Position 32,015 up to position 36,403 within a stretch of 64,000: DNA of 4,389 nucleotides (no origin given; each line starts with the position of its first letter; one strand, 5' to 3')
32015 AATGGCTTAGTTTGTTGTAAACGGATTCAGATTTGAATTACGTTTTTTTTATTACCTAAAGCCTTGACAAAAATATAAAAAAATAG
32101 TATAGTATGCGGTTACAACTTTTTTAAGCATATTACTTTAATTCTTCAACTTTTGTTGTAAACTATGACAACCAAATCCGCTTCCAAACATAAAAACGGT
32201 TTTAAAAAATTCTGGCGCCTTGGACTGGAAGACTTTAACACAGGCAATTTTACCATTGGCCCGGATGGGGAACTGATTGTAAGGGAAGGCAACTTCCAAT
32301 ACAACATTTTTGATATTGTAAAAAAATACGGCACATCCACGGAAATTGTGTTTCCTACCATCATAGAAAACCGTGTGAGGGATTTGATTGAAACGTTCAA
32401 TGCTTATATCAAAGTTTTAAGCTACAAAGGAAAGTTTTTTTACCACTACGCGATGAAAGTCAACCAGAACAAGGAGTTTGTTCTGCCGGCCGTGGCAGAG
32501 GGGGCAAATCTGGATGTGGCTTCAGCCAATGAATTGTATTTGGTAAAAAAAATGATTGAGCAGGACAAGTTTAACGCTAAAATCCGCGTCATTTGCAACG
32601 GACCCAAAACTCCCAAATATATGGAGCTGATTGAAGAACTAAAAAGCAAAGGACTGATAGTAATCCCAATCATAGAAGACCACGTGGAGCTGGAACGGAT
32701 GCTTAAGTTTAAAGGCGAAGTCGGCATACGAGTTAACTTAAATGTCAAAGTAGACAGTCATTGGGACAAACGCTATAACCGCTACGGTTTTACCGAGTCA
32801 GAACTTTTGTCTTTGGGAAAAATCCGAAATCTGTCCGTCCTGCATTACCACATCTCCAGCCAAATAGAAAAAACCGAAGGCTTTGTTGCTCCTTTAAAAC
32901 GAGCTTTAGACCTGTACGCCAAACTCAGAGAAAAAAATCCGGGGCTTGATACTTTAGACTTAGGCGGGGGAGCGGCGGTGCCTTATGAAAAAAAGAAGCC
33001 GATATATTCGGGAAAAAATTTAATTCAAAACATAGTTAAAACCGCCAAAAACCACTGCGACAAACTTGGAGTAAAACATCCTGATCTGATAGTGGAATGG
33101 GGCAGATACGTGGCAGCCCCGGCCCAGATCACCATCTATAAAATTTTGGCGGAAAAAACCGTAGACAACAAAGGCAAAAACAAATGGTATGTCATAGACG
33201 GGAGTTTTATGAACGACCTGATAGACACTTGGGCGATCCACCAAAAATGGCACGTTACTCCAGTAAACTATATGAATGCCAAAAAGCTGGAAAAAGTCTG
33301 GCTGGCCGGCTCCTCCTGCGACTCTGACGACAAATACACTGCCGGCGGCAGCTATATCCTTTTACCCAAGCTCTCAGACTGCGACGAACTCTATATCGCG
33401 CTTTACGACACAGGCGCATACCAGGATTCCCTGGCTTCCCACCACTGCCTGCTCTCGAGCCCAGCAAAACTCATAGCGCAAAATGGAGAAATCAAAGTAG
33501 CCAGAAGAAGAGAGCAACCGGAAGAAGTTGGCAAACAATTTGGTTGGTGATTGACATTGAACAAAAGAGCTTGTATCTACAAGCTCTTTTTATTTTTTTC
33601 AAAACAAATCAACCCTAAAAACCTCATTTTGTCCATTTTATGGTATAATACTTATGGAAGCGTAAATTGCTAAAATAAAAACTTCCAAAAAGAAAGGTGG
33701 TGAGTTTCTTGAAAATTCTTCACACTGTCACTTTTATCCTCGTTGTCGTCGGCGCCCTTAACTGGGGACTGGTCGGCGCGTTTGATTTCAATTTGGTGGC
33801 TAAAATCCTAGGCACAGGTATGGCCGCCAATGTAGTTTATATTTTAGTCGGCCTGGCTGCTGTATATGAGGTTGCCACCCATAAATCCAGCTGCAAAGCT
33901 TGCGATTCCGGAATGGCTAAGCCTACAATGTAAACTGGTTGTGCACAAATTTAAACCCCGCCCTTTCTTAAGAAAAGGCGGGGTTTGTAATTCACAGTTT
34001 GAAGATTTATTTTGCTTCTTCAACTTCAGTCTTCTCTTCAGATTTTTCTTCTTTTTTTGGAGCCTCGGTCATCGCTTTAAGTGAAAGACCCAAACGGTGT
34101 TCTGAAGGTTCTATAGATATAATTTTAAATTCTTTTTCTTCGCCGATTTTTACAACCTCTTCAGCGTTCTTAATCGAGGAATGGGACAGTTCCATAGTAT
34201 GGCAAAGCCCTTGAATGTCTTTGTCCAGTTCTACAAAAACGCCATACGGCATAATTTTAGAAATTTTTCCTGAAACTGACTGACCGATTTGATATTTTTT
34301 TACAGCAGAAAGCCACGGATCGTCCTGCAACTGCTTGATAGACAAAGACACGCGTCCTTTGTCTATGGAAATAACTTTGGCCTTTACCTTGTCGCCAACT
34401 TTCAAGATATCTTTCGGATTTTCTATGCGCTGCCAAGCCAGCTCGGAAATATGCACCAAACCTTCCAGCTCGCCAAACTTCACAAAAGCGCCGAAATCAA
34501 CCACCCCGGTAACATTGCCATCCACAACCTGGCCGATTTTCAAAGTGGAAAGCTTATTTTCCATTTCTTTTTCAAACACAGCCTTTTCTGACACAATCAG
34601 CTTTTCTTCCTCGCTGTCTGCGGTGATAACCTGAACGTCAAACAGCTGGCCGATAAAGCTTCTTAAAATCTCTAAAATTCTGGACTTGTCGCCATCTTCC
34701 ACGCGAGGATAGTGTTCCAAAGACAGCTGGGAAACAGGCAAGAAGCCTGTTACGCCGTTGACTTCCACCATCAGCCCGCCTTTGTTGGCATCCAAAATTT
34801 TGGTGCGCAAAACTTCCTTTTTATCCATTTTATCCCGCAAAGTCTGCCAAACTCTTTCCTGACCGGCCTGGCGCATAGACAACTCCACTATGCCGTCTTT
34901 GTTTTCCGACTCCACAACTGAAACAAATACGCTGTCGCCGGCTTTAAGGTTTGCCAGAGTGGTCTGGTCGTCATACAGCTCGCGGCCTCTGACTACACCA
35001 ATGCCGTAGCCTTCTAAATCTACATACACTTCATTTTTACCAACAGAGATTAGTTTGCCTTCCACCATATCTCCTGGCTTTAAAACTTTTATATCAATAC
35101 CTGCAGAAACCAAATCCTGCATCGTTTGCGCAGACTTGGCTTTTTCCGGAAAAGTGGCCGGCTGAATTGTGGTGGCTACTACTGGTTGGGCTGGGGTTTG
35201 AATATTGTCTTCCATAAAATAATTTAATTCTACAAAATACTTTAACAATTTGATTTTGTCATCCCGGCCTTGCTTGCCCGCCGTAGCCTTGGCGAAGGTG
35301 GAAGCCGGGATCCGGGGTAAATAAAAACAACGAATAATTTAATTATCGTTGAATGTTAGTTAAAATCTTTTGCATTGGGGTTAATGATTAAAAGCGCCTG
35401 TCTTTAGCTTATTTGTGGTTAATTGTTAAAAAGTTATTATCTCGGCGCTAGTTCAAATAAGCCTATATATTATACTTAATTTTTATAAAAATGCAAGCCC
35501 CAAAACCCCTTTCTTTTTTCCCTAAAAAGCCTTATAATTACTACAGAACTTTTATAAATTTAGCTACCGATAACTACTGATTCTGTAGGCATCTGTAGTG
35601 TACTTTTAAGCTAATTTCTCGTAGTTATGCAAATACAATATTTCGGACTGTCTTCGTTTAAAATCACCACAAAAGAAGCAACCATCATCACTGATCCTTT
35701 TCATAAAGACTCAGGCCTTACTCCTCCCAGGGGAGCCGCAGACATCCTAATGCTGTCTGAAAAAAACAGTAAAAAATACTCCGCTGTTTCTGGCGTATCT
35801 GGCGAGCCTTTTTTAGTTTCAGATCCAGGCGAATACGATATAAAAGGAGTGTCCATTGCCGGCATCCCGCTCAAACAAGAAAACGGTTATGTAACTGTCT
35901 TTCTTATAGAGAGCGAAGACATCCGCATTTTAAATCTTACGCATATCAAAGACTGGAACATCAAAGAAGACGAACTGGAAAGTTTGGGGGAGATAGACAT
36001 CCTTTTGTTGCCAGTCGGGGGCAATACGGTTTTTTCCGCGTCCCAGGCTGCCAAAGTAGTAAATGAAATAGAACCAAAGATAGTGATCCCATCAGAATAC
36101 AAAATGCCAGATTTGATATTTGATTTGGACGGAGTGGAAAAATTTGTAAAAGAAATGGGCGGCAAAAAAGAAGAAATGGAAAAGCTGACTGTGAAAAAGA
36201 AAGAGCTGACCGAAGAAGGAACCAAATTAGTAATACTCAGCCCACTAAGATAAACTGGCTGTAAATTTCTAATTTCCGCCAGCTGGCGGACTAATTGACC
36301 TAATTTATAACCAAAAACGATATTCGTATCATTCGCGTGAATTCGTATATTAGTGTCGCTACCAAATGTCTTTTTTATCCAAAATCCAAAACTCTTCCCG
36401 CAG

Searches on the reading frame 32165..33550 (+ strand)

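Call 63: search_protein_families(library=pfam, proteins=[window:32165-33550:+], max_evalue=0.0001)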
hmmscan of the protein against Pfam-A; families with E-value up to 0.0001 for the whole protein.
window:32165-33550:+ (461 aa): 2 families
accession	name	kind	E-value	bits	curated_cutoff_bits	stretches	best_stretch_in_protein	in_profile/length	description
PF02784.22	Orn_Arg_deC_N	-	2.2e-27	96.5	23.4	1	73-318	3-247/247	Pyridoxal-dependent decarboxylase, pyridoxal binding domain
PF00278.28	Orn_DAP_Arg_deC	-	4.2e-06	27.4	23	1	315-407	2-87/95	Pyridoxal-dependent decarboxylase, C-terminal sheet domain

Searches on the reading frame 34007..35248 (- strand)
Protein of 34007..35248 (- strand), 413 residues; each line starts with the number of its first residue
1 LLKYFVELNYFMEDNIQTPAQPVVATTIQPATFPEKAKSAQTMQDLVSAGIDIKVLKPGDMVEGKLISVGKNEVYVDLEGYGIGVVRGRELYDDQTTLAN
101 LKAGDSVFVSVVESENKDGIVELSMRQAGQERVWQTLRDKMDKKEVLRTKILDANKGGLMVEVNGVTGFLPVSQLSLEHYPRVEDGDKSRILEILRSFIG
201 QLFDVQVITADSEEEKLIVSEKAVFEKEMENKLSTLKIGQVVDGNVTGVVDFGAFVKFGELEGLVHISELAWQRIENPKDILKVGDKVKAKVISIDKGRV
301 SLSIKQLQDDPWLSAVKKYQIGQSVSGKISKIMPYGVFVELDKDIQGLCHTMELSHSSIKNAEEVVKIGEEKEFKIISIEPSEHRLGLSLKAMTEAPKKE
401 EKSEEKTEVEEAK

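Call 64: search_protein_families(library=pfam, proteins=[window:34007-35248:-], max_evalue=0.0001)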
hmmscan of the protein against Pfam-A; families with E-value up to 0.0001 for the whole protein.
window:34007-35248:- (413 aa): 3 families
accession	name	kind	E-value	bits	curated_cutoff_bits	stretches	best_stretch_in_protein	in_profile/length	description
PF00575.29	S1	-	9.9e-47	157.7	22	3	236-305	2-74/74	S1 RNA binding domain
PF23459.1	S1_RRP5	-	8.5e-15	55.5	27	0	320-390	2-72/72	RRP5 S1 domain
PF21710.3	Spt6_S1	-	8.1e-05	23.3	27.5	0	233-303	11-83/91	Spt6, S1/OB domain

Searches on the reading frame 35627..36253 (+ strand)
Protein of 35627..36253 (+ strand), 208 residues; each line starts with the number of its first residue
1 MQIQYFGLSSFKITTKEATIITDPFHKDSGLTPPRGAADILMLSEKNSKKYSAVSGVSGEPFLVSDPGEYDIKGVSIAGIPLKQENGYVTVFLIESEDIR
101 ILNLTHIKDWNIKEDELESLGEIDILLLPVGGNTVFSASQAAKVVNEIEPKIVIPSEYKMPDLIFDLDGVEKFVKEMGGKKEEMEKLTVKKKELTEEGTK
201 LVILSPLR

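Call 64: search_protein_families(library=pfam, proteins=[window:35627-36253:+], max_evalue=0.0001)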
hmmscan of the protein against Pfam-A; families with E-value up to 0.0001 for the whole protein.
window:35627-36253:+ (208 aa): 1 family
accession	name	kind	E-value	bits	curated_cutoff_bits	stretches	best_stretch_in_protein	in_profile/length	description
PF13483.12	Lactamase_B_3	-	5.8e-28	98.3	24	1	2-155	1-158/160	Beta-lactamase superfamily domain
